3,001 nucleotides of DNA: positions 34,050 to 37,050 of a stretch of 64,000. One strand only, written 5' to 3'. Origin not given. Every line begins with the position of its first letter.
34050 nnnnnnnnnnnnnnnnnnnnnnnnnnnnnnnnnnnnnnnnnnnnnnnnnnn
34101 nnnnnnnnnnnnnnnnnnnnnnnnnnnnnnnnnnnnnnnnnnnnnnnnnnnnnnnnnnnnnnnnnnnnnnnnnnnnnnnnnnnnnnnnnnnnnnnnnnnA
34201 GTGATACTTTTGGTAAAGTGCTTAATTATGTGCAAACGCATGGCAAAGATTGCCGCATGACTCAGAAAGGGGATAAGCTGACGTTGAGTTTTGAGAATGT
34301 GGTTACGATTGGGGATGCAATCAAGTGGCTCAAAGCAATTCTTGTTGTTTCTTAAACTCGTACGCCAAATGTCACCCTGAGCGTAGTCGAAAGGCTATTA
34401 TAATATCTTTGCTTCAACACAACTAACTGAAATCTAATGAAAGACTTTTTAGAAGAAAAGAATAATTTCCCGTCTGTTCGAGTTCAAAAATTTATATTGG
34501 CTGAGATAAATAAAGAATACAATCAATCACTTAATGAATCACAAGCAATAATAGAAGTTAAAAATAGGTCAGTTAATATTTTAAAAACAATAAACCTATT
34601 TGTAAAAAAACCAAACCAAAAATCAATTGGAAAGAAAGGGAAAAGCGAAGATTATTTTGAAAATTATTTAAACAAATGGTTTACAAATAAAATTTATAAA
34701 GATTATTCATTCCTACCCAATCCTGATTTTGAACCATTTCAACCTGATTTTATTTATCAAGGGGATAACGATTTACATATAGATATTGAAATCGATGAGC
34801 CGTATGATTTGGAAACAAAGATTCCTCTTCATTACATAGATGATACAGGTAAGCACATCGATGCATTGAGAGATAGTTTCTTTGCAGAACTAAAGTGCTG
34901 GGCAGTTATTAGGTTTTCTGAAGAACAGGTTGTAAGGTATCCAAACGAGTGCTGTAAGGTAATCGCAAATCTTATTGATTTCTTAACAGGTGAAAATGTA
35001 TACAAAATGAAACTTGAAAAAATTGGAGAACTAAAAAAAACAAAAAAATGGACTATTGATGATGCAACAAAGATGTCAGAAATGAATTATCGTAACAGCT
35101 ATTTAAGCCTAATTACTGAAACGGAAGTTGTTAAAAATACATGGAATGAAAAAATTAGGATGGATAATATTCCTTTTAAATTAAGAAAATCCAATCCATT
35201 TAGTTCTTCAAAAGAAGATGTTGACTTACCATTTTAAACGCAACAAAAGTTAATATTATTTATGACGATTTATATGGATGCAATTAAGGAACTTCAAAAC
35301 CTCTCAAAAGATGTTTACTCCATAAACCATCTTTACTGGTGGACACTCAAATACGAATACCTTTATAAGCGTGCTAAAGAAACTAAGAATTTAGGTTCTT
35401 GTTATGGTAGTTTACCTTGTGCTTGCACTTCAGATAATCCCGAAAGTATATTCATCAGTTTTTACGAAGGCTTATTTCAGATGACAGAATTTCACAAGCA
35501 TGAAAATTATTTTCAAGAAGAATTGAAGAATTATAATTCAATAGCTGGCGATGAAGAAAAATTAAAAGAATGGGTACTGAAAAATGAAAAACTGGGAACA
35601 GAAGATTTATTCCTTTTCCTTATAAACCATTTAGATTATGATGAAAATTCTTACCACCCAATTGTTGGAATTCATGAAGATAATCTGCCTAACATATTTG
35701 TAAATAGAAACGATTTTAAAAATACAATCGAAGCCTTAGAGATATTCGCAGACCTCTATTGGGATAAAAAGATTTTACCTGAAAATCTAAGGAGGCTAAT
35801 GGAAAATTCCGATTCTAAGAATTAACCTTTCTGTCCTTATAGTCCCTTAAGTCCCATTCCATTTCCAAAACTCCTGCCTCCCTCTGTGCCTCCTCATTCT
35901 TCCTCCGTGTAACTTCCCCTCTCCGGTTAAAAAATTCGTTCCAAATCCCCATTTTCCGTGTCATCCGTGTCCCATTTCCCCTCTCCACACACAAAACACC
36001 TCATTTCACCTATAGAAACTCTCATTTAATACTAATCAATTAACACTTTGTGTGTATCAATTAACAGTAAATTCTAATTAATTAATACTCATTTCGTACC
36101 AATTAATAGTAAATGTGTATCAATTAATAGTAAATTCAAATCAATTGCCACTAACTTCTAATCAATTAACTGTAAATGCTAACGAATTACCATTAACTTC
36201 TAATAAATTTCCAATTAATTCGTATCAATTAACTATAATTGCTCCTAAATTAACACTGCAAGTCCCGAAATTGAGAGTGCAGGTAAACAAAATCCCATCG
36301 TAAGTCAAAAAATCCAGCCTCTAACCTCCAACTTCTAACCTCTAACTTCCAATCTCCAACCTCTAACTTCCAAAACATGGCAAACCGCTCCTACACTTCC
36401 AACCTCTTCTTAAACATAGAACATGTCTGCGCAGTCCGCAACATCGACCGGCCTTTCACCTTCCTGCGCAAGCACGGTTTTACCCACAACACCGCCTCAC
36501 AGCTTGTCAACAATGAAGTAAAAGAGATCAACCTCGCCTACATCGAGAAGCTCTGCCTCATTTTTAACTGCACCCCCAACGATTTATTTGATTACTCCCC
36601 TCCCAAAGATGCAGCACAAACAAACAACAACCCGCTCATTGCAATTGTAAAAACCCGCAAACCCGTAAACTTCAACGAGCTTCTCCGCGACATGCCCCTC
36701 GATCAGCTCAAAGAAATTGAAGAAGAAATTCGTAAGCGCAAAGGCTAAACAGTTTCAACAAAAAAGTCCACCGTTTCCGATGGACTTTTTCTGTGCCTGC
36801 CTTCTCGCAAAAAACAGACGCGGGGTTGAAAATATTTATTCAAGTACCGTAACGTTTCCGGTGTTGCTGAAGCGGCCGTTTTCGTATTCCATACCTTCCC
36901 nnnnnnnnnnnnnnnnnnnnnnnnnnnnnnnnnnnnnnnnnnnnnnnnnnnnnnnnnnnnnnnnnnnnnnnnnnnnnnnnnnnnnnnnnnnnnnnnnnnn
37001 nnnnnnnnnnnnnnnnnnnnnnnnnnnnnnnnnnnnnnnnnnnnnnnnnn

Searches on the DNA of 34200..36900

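Call 66: search_rna_families(source=window, start=34200, end=36900, threshold=evalue, max_evalue=1)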
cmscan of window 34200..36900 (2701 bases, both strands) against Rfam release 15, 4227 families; matches with E-value up to 1: 2.
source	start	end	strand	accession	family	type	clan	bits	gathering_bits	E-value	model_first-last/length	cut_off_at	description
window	36758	36838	-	RF01859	Phe_leader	Cis-reg; leader;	-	23.6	55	0.66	1-125/125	no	Phenylalanine leader peptide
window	35283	35401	+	RF01387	isrC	Gene; sRNA;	-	19.4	39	0.93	1-123/123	no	isrC Hfq binding RNA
